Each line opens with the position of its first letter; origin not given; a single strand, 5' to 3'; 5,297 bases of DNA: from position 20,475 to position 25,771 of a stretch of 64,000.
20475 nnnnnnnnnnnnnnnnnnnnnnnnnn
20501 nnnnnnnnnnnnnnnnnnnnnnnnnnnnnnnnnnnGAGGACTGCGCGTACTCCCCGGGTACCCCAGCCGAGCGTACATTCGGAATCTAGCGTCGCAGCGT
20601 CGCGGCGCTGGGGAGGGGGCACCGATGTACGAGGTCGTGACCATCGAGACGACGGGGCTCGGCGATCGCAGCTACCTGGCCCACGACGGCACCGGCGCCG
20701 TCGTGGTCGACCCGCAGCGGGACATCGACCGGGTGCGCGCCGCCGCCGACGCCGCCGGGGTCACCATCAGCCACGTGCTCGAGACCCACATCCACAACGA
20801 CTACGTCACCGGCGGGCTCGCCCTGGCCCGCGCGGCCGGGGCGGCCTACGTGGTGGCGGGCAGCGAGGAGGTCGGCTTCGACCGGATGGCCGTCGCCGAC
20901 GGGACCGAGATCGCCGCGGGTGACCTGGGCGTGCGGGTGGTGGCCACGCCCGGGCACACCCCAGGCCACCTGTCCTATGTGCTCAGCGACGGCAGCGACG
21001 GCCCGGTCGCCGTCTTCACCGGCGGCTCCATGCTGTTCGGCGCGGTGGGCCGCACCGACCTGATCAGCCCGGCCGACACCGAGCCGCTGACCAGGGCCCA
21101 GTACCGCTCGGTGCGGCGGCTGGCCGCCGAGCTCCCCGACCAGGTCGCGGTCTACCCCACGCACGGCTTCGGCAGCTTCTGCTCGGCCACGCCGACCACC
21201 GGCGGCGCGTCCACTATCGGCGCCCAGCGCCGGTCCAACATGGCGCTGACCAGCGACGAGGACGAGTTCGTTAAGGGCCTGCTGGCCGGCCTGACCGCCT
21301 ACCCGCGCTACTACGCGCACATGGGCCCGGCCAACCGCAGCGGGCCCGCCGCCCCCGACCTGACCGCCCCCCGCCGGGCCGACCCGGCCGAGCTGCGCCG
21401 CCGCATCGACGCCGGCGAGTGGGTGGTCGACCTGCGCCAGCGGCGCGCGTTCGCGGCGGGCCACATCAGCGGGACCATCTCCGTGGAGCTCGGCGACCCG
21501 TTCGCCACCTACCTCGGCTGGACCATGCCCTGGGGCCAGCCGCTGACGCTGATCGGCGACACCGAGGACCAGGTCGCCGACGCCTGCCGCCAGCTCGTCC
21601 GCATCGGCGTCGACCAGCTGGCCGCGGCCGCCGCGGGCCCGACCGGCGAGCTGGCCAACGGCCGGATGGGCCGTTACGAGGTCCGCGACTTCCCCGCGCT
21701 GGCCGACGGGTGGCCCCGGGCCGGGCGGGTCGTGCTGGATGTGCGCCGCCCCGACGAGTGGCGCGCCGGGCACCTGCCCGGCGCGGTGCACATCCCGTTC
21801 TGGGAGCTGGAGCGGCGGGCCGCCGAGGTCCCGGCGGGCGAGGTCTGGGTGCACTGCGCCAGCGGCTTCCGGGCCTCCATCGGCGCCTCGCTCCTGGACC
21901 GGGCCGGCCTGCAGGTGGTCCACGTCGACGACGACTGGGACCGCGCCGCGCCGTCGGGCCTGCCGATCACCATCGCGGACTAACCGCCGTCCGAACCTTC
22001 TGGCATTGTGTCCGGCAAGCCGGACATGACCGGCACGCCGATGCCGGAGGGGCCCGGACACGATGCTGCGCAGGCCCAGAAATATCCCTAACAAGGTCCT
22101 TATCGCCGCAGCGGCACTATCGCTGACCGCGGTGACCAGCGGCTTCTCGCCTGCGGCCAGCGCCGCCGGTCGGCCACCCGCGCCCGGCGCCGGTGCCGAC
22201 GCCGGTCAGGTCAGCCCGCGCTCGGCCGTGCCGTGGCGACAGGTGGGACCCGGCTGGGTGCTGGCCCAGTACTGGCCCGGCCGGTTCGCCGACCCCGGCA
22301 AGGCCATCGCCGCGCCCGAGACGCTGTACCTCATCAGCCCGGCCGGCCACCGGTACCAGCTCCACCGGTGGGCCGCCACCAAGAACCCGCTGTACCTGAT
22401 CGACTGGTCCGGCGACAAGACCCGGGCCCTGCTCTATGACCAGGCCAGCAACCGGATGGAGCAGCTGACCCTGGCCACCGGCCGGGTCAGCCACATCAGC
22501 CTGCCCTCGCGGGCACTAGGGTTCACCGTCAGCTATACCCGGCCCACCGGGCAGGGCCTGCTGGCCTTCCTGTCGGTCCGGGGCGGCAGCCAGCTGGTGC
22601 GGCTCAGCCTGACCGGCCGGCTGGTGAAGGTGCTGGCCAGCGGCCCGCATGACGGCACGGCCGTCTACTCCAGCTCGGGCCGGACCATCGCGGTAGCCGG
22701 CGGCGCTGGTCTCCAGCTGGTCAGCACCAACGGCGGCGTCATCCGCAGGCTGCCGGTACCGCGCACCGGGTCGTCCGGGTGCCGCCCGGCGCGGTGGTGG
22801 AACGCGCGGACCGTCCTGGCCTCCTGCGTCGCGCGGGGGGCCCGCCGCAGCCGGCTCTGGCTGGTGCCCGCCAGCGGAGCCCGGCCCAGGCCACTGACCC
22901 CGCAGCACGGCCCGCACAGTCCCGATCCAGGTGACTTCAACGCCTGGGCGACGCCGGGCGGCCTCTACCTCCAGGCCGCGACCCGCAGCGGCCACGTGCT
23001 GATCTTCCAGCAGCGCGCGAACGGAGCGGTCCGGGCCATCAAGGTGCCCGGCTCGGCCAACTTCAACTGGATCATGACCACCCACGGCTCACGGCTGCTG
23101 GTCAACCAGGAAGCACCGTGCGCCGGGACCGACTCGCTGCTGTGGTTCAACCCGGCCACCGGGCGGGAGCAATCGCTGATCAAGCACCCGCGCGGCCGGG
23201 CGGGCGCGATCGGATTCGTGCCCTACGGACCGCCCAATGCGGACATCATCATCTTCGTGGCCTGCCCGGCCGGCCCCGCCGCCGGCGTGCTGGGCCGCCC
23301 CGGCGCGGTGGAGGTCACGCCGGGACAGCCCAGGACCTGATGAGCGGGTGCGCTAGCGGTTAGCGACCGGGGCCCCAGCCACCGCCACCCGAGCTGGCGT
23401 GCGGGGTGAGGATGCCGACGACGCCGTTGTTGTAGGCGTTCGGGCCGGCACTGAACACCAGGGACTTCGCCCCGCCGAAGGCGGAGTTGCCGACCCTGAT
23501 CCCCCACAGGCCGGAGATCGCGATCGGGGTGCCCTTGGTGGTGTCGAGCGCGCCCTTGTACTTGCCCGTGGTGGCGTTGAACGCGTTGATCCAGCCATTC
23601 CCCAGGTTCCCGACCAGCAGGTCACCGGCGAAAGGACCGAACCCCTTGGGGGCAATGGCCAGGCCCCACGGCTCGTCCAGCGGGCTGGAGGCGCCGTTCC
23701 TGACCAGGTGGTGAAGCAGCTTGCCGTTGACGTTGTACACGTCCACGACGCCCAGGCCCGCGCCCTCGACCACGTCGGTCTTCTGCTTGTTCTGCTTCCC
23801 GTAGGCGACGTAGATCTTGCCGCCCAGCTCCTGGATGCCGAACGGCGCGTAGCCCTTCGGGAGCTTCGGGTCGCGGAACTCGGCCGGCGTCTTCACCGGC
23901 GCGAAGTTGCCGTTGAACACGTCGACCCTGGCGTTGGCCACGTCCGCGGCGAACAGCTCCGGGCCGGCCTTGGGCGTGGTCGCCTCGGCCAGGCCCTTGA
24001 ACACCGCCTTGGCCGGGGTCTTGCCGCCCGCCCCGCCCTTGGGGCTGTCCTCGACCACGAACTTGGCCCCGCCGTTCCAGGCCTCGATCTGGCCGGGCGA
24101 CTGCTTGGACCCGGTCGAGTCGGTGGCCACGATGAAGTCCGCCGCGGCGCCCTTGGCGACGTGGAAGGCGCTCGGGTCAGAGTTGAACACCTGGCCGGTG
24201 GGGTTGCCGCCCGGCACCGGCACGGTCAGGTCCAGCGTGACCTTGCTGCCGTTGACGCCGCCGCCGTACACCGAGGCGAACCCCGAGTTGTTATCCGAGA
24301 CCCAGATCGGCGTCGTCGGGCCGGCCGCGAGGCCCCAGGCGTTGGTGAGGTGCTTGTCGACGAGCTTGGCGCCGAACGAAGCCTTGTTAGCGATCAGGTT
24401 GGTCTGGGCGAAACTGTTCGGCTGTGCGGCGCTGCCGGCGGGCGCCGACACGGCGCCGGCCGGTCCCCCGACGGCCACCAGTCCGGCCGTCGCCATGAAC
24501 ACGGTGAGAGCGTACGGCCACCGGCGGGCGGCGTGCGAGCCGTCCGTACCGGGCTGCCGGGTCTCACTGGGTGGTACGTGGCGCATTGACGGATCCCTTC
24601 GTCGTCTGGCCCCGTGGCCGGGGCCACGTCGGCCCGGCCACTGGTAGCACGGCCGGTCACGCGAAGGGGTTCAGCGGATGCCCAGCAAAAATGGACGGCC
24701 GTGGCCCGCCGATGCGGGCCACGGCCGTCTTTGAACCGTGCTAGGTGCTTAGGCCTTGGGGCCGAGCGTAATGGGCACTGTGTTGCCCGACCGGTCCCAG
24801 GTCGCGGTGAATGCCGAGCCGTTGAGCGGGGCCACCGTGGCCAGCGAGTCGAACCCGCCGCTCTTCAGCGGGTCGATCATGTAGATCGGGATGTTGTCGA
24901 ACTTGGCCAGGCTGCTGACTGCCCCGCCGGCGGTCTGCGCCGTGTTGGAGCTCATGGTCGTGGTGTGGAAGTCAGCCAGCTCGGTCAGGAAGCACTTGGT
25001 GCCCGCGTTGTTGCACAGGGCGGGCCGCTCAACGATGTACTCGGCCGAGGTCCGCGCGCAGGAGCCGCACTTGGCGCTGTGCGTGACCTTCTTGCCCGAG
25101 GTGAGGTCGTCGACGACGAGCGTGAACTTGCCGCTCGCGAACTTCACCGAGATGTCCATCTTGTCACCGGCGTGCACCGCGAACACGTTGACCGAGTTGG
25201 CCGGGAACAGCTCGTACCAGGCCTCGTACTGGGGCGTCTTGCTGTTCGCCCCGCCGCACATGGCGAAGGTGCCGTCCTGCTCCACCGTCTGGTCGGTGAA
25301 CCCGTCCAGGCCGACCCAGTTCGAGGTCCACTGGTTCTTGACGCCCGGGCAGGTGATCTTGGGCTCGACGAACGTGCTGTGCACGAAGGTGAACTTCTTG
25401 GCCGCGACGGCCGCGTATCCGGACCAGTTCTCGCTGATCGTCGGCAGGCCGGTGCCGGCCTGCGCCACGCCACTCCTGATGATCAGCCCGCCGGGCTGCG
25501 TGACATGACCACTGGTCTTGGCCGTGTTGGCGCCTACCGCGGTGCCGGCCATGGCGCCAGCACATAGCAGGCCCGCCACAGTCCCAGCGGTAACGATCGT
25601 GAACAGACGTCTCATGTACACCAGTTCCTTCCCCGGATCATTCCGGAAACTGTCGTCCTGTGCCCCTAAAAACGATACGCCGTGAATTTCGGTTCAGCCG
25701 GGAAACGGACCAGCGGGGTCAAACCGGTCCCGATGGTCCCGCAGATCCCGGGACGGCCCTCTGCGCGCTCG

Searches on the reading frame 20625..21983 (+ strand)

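Call 56: search_protein_families(library=pfam, proteins=[window:20625-21983:+], max_evalue=0.00001)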
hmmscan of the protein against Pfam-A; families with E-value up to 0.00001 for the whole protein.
window:20625-21983:+ (452 aa): 2 families
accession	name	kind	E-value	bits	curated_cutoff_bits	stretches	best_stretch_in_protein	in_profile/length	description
PF00581.25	Rhodanese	-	2.2e-18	67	22.2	1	368-438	13-96/102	Rhodanese-like domain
PF00753.33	Lactamase_B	-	1.6e-09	38.4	22.7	1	16-180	8-196/196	Metallo-beta-lactamase superfamily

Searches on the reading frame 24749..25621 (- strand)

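Call 56: search_protein_families(library=pfam, proteins=[window:24749-25621:-], max_evalue=0.00001)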
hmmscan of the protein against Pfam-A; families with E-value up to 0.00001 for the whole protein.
window:24749-25621:- (290 aa): 1 family
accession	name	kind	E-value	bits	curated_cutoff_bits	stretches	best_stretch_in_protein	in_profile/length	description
PF01828.24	Peptidase_A4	-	8.4e-28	97.7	22.3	1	64-236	1-175/206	Peptidase A4 family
